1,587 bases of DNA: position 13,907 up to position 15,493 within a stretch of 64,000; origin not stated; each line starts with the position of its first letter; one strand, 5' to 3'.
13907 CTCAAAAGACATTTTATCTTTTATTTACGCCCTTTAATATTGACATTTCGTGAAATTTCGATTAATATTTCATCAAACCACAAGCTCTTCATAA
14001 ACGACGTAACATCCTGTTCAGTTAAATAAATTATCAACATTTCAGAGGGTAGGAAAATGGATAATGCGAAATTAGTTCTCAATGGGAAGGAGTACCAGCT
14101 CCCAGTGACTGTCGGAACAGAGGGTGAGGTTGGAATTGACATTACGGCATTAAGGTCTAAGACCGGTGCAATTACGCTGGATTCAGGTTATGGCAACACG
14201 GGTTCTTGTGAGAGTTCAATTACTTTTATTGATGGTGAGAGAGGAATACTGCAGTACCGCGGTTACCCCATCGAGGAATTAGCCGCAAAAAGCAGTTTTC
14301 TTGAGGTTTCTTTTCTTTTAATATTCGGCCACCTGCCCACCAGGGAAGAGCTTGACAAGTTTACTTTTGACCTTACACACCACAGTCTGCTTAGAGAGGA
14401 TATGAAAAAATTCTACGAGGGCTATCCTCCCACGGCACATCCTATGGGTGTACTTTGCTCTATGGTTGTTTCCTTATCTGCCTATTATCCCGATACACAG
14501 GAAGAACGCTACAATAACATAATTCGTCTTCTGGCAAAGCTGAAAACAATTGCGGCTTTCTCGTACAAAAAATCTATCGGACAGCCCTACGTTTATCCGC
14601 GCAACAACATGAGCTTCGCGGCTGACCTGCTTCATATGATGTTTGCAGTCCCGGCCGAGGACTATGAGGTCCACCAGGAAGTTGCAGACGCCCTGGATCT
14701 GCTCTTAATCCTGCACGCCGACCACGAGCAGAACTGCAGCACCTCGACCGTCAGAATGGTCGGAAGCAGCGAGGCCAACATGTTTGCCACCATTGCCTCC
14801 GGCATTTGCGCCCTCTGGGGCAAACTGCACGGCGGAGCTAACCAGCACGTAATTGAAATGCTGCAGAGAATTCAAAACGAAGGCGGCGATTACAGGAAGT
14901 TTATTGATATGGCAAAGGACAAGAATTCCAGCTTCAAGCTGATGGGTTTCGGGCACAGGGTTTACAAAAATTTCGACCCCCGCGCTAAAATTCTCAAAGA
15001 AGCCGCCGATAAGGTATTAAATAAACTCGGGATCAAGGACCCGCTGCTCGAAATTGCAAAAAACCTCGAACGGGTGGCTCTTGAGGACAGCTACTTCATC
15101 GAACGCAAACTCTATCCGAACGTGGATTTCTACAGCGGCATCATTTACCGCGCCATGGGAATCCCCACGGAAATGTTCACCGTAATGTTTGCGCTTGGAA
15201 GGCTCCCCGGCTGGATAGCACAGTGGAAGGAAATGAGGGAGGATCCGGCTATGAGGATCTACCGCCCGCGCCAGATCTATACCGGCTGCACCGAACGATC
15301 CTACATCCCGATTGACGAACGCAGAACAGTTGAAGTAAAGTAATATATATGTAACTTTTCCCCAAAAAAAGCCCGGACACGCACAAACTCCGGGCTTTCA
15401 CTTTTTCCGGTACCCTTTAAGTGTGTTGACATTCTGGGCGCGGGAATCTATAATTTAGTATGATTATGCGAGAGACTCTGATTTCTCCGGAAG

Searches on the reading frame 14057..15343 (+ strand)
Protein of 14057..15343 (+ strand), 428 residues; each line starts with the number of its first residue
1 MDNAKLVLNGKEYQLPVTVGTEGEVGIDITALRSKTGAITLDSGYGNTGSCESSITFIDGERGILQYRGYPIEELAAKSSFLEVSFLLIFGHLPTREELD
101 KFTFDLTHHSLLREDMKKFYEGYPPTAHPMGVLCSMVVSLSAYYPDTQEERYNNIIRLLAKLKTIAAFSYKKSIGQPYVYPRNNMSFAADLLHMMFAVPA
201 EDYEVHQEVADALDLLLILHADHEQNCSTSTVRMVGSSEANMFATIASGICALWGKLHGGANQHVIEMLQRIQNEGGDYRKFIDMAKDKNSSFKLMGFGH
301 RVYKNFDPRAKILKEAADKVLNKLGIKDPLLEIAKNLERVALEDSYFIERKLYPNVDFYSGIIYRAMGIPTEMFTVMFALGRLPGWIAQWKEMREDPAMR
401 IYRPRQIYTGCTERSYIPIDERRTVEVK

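Call 6: search_protein_families(library=pfam, proteins=[window:14057-15343:+])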
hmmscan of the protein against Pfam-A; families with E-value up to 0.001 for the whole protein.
window:14057-15343:+ (428 aa): 1 family
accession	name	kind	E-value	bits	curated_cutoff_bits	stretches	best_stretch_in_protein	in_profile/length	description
PF00285.26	Citrate_synt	-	5.8e-138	460.2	27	1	44-405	1-357/357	Citrate synthase, C-terminal domain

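Call 9: find_related_loci(query=window:14057-15343:+, collection=genome_contigs, flank=4000)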
Query window:14057-15343:+ (428 aa) in genome_contigs; peptide patterns used: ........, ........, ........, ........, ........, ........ (x = any residue, [..] = any of these).
600 stretches matched a pattern (row limit reached: there are more); 600 encode a relative of the query (tblastn E <= 1e-3); the best 80 are kept; 80 distinct loci.
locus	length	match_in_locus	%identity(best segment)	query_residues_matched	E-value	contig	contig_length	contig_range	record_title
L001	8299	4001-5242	73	1-416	0e+0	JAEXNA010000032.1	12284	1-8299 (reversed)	MAG: Vulcanimicrobiota bacterium isolate bacterium k127_128399, whole genome shotgun sequence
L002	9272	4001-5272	71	1-422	0e+0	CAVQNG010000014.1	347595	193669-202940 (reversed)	MAG: uncultured Acidobacteriota bacterium isolate MFD03804.bin.1.44 genome assembly, contig: contig_50695, whole genome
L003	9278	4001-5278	69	1-424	0e+0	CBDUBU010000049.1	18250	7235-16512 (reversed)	MAG TPA_asm: uncultured Rhodothermaceae bacterium isolate ERR2431955_concoct_63 genome assembly, contig: ERZ23878311.162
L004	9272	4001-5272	72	1-422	0e+0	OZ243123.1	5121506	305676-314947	MAG: Candidatus Multivoradales bacterium isolate 37dedafc-40d8-43fe-ad9b-d79932a92f14 genome assembly, chromosome: 1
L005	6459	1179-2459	69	1-425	0e+0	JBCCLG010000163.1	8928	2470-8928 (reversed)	MAG: Acidobacteriota bacterium isolate P01_C01_bin.21 k141_2552552_length_8928_cov_28.0000, whole genome shotgun sequenc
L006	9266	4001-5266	67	1-422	0e+0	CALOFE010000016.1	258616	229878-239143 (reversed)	MAG: uncultured Planctomycetaceae bacterium isolate LOGT_bin.0146 genome assembly, contig: contig_26931, whole genome sh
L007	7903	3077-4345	66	1-422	0e+0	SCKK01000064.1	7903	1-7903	Candidatus Neomarinimicrobiota bacterium strain TS1B10-2 T1B10-2_6280, whole genome shotgun sequence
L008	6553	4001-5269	66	1-422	0e+0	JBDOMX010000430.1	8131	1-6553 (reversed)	MAG: Planctomycetaceae bacterium isolate FK190211_WC_24_26_27_29_metabat1_scaf2bin.058_VB NODE_7606_length_8131_cov_1.28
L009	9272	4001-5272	67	1-424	0e+0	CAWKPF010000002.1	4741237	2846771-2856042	MAG: uncultured Acidobacteriota bacterium isolate MFD09779.bin.1.69 genome assembly, contig: contig_21255, whole genome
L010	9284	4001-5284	64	1-422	0e+0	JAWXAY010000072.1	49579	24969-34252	MAG: Pseudomonadota bacterium isolate MP5IB2.201 k99_2106229, whole genome shotgun sequence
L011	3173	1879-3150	65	1-422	0e+0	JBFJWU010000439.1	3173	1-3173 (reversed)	MAG: bacterium isolate Mix_sand19.2022.05.G.30 k141_4249542_length_3173_cov_9.0000, whole genome shotgun sequence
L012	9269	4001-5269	66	11-427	0e+0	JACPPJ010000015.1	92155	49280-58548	MAG: Acidobacteria bacterium isolate NC_groundwater_624_Ag_B-0.1um_57_70 B_1_S1_Biohub_coassembly_k141_1301185, whole ge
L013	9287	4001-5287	63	2-421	0e+0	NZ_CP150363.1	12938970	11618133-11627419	Sorangium sp. So ce1335 chromosome, complete genome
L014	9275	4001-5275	64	3-422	0e+0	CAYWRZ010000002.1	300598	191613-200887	MAG TPA_asm: uncultured Weeksellaceae bacterium isolate SRP344714_co1_200 genome assembly, contig: NODE_56_length_300598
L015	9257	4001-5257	64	2-416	0e+0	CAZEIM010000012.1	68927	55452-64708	MAG TPA_asm: uncultured Flavobacteriales bacterium isolate SRP290908_co2_162 genome assembly, contig: NODE_436_length_68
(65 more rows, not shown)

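Call 11: find_homologous_proteins(query=window:14057-15343:+, max_evalue=1e-100)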
Query window:14057-15343:+ (428 aa): 7999 proteins with E <= 1e-100 among 8000 candidates; the best 120 are listed.
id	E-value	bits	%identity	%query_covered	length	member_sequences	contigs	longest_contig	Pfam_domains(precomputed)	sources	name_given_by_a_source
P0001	1.1e-289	978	100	100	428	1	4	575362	PF00285.27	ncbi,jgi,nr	ncbi:MAG: citrate synthase [Ignavibacteria bacterium]|jgi:citrate synthase|nr:citrate synthase [Igna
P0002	1.7e-272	921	92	100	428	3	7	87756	PF00285.27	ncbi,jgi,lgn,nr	ncbi:MAG: citrate synthase [Bacteroidota bacterium]|jgi:citrate synthase|nr:citrate synthase [Ignavi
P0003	1.5e-269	912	91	100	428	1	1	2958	PF00285.27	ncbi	ncbi:MAG: citrate synthase [Acidobacteriota bacterium]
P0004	1.3e-267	905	90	100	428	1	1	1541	PF00285.27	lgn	-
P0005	4.5e-267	903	90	100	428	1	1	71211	PF00285.27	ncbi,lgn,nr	ncbi:MAG TPA: citrate synthase [Ignavibacteriales bacterium]|nr:citrate synthase [Ignavibacteriales 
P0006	8.0e-265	896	89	100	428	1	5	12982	PF00285.27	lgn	-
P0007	7.5e-264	893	89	100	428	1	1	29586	PF00285.27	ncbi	ncbi:MAG: citrate synthase [Syntrophomonadaceae bacterium]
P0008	4.0e-252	854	86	99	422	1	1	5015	PF00285.27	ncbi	ncbi:MAG: citrate synthase [Clostridiales bacterium]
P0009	1.9e-251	852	86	99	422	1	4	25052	PF00285.27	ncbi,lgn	ncbi:MAG: citrate synthase [Bacillota bacterium]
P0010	7.4e-251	850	86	99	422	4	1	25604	PF00285.27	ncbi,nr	ncbi:MAG: citrate synthase [Bacteroidota bacterium]|nr:citrate synthase [Bacteroidota bacterium]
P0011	2.8e-249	845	85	99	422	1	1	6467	PF00285.27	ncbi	ncbi:MAG: citrate synthase [Syntrophothermus sp.]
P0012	1.6e-246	836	84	99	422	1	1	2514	PF00285.27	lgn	-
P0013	2.2e-245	832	84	99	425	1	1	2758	PF00285.27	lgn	-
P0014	5.4e-245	831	83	99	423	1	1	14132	PF00285.27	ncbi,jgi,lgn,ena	ncbi:MAG: citrate synthase [Ignavibacteria bacterium]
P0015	1.8e-243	826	83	99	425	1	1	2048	PF00285.27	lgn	-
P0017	3.4e-234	795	80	99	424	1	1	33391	PF00285.27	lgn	-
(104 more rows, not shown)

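Call 13: find_encoding_contigs(protein=P0002, flank=3000, max_places=3)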
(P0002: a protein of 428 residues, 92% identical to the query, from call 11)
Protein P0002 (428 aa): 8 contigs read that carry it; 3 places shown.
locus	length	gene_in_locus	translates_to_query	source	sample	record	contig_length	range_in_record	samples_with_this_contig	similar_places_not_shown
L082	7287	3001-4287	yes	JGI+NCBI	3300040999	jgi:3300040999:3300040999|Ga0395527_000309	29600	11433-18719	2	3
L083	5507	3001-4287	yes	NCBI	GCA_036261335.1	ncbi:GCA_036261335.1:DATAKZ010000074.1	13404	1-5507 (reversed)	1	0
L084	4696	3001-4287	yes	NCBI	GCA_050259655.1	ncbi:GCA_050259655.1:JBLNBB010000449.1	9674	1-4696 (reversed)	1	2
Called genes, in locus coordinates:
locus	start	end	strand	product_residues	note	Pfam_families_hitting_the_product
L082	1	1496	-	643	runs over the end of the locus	PF08447:PAS_3, PF13188:PAS_8 (faint), PF00989:PAS, PF08448:PAS_4, PF13426:PAS_9, PF08447:PAS_3 (weak), PF00512:HisKA, PF02518:HATPase_c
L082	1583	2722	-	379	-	PF00083:Sugar_tr, PF07690:MFS_1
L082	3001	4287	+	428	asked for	PF00285:Citrate_synt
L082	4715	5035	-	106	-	PF25919:BSH_CusB (faint), PF25973:BSH_CzcB (faint), PF00364:Biotin_lipoyl, PF25917:BSH_RND (weak)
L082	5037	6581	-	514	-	PF01039:Carboxyl_trans, PF03255:ACCA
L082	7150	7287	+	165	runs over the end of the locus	PF01797:Y1_Tnp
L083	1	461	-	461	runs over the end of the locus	PF00072:Response_reg, PF00158:Sigma54_activat, PF14532:Sigma54_activ_2, PF25601:AAA_lid_14, PF02954:HTH_8 (weak)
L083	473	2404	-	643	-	PF08447:PAS_3, PF13188:PAS_8 (faint), PF00989:PAS, PF08448:PAS_4, PF13426:PAS_9, PF08447:PAS_3 (weak), PF00512:HisKA, PF02518:HATPase_c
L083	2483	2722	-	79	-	-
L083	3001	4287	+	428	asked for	PF00285:Citrate_synt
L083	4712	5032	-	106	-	PF25919:BSH_CusB (faint), PF25973:BSH_CzcB (faint), PF00364:Biotin_lipoyl, PF25917:BSH_RND (weak)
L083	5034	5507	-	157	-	PF01039:Carboxyl_trans, PF03255:ACCA (weak)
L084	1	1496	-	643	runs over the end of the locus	PF08447:PAS_3, PF13188:PAS_8 (faint), PF00989:PAS, PF08448:PAS_4, PF13426:PAS_9, PF08447:PAS_3 (weak), PF00512:HisKA, PF02518:HATPase_c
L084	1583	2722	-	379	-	PF00083:Sugar_tr, PF07690:MFS_1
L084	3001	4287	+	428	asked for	PF00285:Citrate_synt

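Call 14: find_encoding_contigs(protein=P0005, flank=3000, max_places=2)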
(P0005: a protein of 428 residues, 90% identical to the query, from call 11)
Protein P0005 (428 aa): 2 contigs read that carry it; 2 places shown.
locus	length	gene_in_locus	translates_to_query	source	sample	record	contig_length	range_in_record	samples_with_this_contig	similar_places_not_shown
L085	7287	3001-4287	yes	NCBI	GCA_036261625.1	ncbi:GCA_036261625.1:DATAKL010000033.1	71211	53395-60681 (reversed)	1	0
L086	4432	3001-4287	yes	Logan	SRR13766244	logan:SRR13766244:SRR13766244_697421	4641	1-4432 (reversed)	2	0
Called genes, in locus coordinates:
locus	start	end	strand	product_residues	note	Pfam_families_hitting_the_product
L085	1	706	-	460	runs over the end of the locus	PF00072:Response_reg, PF00158:Sigma54_activat, PF14532:Sigma54_activ_2, PF25601:AAA_lid_14, PF02954:HTH_8 (weak)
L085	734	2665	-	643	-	PF13188:PAS_8 (faint), PF08447:PAS_3, PF00989:PAS, PF08448:PAS_4, PF13426:PAS_9, PF08447:PAS_3, PF00512:HisKA, PF02518:HATPase_c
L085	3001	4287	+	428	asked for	PF00285:Citrate_synt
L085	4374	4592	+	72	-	-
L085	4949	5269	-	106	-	PF25919:BSH_CusB (faint), PF25973:BSH_CzcB (faint), PF00364:Biotin_lipoyl, PF25917:BSH_RND (weak), PF25984:BSH_YknX (faint)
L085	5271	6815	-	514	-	PF01039:Carboxyl_trans, PF03255:ACCA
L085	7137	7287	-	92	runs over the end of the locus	PF12441:CopG_antitoxin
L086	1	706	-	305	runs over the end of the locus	?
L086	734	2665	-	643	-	PF13188:PAS_8 (faint), PF08447:PAS_3, PF00989:PAS, PF08448:PAS_4, PF13426:PAS_9, PF08447:PAS_3, PF00512:HisKA, PF02518:HATPase_c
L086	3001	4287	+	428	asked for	PF00285:Citrate_synt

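Call 15: find_encoding_contigs(protein=P0007, flank=3000, max_places=2)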
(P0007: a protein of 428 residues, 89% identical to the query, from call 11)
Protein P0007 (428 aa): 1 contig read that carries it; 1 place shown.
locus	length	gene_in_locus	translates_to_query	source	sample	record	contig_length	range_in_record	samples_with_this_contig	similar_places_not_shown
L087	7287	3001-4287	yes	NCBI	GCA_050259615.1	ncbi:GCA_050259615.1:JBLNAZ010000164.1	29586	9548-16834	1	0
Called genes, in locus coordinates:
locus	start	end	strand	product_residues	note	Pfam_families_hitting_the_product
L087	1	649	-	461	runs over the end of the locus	PF00072:Response_reg, PF00158:Sigma54_activat, PF14532:Sigma54_activ_2, PF25601:AAA_lid_14, PF02954:HTH_8 (weak)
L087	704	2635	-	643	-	PF13188:PAS_8 (faint), PF08447:PAS_3 (weak), PF00989:PAS, PF08448:PAS_4, PF13426:PAS_9, PF08447:PAS_3, PF00512:HisKA, PF02518:HATPase_c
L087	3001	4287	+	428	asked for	PF00285:Citrate_synt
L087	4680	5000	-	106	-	PF25919:BSH_CusB (faint), PF25917:BSH_RND (weak), PF25973:BSH_CzcB (faint), PF00364:Biotin_lipoyl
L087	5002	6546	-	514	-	PF01039:Carboxyl_trans, PF03255:ACCA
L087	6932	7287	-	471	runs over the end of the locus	PF03721:UDPG_MGDP_dh_N (faint), PF07992:Pyr_redox_2, PF12831:FAD_oxidored (weak), PF13450:NAD_binding_8 (faint), PF00070:Pyr_redox, PF02852:Pyr_redox_dim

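Call 16: find_encoding_contigs(protein=P0006, flank=3000, max_places=2)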
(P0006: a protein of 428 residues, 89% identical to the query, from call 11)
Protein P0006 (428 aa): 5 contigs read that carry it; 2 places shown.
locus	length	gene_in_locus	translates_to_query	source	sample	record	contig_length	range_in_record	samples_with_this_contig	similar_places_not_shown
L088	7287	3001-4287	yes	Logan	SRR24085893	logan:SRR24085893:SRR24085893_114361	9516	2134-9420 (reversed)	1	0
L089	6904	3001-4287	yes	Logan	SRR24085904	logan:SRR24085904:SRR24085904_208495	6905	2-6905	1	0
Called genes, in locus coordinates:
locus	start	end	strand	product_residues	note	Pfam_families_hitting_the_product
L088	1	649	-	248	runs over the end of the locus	?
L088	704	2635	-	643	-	PF13188:PAS_8 (faint), PF08447:PAS_3 (weak), PF00989:PAS, PF08448:PAS_4, PF13426:PAS_9, PF08447:PAS_3, PF00512:HisKA, PF02518:HATPase_c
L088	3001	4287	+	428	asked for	PF00285:Citrate_synt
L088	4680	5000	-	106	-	PF25919:BSH_CusB (faint), PF25917:BSH_RND (weak), PF25973:BSH_CzcB (faint), PF00364:Biotin_lipoyl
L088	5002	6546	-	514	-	PF01039:Carboxyl_trans, PF03255:ACCA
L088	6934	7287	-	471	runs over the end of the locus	PF03721:UDPG_MGDP_dh_N (faint), PF07992:Pyr_redox_2, PF12831:FAD_oxidored (weak), PF13450:NAD_binding_8 (faint), PF00070:Pyr_redox, PF02852:Pyr_redox_dim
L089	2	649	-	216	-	?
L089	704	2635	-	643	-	PF13188:PAS_8 (faint), PF08447:PAS_3 (weak), PF00989:PAS, PF08448:PAS_4, PF13426:PAS_9, PF08447:PAS_3, PF00512:HisKA, PF02518:HATPase_c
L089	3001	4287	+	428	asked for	PF00285:Citrate_synt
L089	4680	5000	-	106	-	PF25919:BSH_CusB (faint), PF25917:BSH_RND (weak), PF25973:BSH_CzcB (faint), PF00364:Biotin_lipoyl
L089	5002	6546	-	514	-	PF01039:Carboxyl_trans, PF03255:ACCA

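Call 19: find_encoding_contigs(protein=P0009, flank=3000, max_places=2)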
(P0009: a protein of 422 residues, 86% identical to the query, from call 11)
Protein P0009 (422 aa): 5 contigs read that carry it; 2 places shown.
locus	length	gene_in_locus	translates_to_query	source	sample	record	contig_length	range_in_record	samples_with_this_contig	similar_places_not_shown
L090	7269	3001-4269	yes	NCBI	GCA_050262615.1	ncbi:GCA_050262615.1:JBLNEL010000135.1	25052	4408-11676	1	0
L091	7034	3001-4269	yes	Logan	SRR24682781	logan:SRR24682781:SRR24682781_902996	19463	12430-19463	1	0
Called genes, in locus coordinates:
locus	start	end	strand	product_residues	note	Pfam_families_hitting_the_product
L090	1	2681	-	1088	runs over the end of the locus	PF00072:Response_reg, PF00989:PAS, PF13188:PAS_8, PF08447:PAS_3, PF08448:PAS_4, PF13426:PAS_9, PF13426:PAS_9, PF08447:PAS_3, +12 more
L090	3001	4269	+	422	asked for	PF00285:Citrate_synt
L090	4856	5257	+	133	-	PF02627:CMD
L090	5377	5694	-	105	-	PF25917:BSH_RND (faint), PF25973:BSH_CzcB (faint), PF25984:BSH_YknX (faint), PF00364:Biotin_lipoyl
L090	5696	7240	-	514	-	PF01039:Carboxyl_trans, PF03255:ACCA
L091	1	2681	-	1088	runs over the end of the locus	PF00072:Response_reg, PF00989:PAS, PF13188:PAS_8, PF08447:PAS_3, PF08448:PAS_4, PF13426:PAS_9, PF13426:PAS_9, PF08447:PAS_3, +12 more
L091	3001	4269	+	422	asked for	PF00285:Citrate_synt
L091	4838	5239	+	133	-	PF02627:CMD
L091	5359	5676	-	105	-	PF25917:BSH_RND (faint), PF25973:BSH_CzcB (faint), PF25984:BSH_YknX (faint), PF00364:Biotin_lipoyl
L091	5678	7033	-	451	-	?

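Call 20: find_encoding_contigs(protein=P0010, flank=3000, max_places=2)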
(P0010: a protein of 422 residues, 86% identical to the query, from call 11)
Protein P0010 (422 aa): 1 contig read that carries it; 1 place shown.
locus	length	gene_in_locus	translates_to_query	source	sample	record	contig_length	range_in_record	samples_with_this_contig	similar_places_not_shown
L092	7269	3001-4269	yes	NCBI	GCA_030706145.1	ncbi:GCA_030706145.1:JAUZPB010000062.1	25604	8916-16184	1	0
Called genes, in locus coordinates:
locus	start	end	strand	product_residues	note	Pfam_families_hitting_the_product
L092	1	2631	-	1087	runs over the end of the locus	PF00072:Response_reg, PF00989:PAS, PF08448:PAS_4, PF13426:PAS_9, PF08447:PAS_3, PF00989:PAS, PF08447:PAS_3, PF13426:PAS_9, +10 more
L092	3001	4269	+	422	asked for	PF00285:Citrate_synt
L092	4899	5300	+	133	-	PF02627:CMD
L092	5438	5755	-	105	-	PF00364:Biotin_lipoyl, PF25917:BSH_RND (weak), PF25919:BSH_CusB (weak), PF25973:BSH_CzcB (faint), PF25984:BSH_YknX (faint)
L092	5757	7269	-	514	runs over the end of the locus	PF01039:Carboxyl_trans, PF03255:ACCA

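Call 21: find_encoding_contigs(protein=P0014, flank=3000, max_places=2)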
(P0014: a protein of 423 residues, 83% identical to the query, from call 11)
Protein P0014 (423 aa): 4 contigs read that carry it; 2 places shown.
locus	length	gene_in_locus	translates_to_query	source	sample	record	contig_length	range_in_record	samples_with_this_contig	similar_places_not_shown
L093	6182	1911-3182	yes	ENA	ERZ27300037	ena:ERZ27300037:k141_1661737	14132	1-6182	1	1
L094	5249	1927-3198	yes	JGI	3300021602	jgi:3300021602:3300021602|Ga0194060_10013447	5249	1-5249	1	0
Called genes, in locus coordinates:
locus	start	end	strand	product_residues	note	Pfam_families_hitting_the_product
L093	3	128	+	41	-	?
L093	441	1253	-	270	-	PF09407:AbiEi_1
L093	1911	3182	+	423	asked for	PF00285:Citrate_synt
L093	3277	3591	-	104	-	PF00364:Biotin_lipoyl, PF25917:BSH_RND (faint), PF25973:BSH_CzcB (faint), PF25984:BSH_YknX (faint)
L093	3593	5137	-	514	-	PF01039:Carboxyl_trans, PF03255:ACCA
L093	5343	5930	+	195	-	PF04140:ICMT, PF04191:PEMT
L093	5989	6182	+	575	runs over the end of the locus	PF07833:Cu_amine_oxidN1 (faint), PF01520:Amidase_3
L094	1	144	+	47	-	?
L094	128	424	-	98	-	PF08843:AbiEii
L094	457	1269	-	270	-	PF09407:AbiEi_1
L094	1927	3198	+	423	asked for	PF00285:Citrate_synt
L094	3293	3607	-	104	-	PF00364:Biotin_lipoyl, PF25917:BSH_RND (faint), PF25973:BSH_CzcB (faint), PF25984:BSH_YknX (faint)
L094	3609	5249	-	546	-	?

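Call 22: find_encoding_contigs(protein=P0017, flank=3000, max_places=2)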
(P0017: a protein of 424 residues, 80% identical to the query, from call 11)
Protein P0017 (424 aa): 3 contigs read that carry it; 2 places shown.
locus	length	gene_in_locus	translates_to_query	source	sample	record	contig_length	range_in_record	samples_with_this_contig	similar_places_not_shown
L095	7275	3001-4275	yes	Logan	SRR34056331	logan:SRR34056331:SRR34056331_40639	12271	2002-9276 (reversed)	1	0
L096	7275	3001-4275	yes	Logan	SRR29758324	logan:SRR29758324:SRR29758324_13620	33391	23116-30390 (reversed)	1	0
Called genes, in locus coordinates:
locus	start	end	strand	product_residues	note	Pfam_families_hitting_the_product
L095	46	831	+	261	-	PF04024:PspC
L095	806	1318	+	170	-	-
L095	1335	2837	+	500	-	PF02113:Peptidase_S13, PF13354:Beta-lactamase2 (faint)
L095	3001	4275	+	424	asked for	PF00285:Citrate_synt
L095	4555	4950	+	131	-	PF02627:CMD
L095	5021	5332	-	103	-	PF25919:BSH_CusB (faint), PF00364:Biotin_lipoyl, PF25917:BSH_RND (weak), PF25973:BSH_CzcB (faint), PF25984:BSH_YknX (weak)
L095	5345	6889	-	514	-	PF01039:Carboxyl_trans, PF03255:ACCA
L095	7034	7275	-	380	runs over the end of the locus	PF10099:RskA_C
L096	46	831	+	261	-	PF04024:PspC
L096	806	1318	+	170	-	-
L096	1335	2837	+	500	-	PF02113:Peptidase_S13, PF13354:Beta-lactamase2 (faint)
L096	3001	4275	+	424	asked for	PF00285:Citrate_synt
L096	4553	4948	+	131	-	PF02627:CMD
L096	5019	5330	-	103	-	PF25919:BSH_CusB (faint), PF00364:Biotin_lipoyl, PF25917:BSH_RND (weak), PF25973:BSH_CzcB (faint), PF25984:BSH_YknX (weak)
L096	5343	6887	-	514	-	PF01039:Carboxyl_trans, PF03255:ACCA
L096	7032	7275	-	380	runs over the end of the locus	PF10099:RskA_C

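Call 36: find_encoding_contigs(protein=P0011, flank=3000, max_places=2)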
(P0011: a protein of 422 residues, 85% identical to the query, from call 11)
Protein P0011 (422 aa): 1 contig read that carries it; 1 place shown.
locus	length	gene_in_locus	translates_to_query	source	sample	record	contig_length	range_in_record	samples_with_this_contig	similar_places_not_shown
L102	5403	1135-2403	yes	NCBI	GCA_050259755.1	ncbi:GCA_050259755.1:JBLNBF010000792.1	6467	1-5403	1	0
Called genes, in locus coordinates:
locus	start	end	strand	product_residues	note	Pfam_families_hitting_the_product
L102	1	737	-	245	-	PF00072:Response_reg, PF00989:PAS, PF13188:PAS_8 (weak), PF08448:PAS_4, PF13426:PAS_9, PF08447:PAS_3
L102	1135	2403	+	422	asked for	PF00285:Citrate_synt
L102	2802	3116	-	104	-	PF25919:BSH_CusB (faint), PF25917:BSH_RND, PF25973:BSH_CzcB (faint), PF00364:Biotin_lipoyl, PF25984:BSH_YknX (faint)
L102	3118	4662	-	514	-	PF01039:Carboxyl_trans, PF03255:ACCA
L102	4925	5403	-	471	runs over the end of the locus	PF01262:AlaDh_PNT_C (faint), PF03721:UDPG_MGDP_dh_N (faint), PF07992:Pyr_redox_2, PF12831:FAD_oxidored (weak), PF13450:NAD_binding_8 (faint), PF00070:Pyr_redox, PF02852:Pyr_redox_dim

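Call 37: find_encoding_contigs(protein=P0008, flank=3000, max_places=2)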
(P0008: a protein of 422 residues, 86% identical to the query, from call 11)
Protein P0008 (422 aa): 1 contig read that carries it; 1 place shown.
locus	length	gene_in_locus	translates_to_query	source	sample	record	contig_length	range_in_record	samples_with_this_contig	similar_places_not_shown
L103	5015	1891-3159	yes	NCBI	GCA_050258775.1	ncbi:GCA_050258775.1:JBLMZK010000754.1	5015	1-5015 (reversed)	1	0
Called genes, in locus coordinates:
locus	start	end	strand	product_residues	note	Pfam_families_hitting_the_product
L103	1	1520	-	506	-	PF00072:Response_reg, PF00989:PAS (weak), PF13188:PAS_8 (weak), PF13426:PAS_9 (weak), PF00989:PAS, PF08447:PAS_3, PF13426:PAS_9, PF08447:PAS_3, +1 more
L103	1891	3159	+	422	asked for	PF00285:Citrate_synt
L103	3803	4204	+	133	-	PF02627:CMD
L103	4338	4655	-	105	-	PF00364:Biotin_lipoyl, PF25917:BSH_RND (weak), PF25919:BSH_CusB (faint), PF25973:BSH_CzcB (faint), PF25984:BSH_YknX (faint)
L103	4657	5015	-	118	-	PF01039:Carboxyl_trans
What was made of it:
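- On Riboswitch / cis-regulatory leader: A CMD-family gene follows only in L090/91, L092 and L103 (calls 13-16, 19, 20, 36, 37).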

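Call 38: find_encoding_contigs(protein=P0013, flank=3000, max_places=2)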
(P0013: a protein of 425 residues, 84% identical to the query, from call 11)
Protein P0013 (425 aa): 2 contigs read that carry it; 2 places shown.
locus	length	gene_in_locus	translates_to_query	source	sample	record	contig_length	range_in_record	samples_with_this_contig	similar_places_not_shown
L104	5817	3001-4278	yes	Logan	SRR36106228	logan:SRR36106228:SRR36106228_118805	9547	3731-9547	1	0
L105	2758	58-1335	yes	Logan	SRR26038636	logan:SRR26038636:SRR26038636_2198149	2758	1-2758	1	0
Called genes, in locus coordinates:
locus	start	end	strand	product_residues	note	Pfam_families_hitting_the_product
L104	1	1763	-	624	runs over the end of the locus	PF01807:Zn_ribbon_DnaG, PF08275:DNAG_N, PF01751:Toprim, PF13155:Toprim_2, PF13362:Toprim_3, PF13662:Toprim_4, PF28534:DUF8430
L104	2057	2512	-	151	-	PF04536:TPM_phosphatase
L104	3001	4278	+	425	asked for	PF00285:Citrate_synt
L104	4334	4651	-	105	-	PF25919:BSH_CusB (faint), PF00364:Biotin_lipoyl, PF25917:BSH_RND, PF25973:BSH_CzcB (faint), PF25984:BSH_YknX (faint)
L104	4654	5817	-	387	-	?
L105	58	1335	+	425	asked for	PF00285:Citrate_synt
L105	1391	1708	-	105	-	PF25919:BSH_CusB (faint), PF00364:Biotin_lipoyl, PF25917:BSH_RND, PF25973:BSH_CzcB (faint), PF25984:BSH_YknX (faint)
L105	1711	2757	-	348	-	?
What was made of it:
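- Presence of the CMD gene and presence of the RNA vary independently (calls 13-16, 19-22, 36-38).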
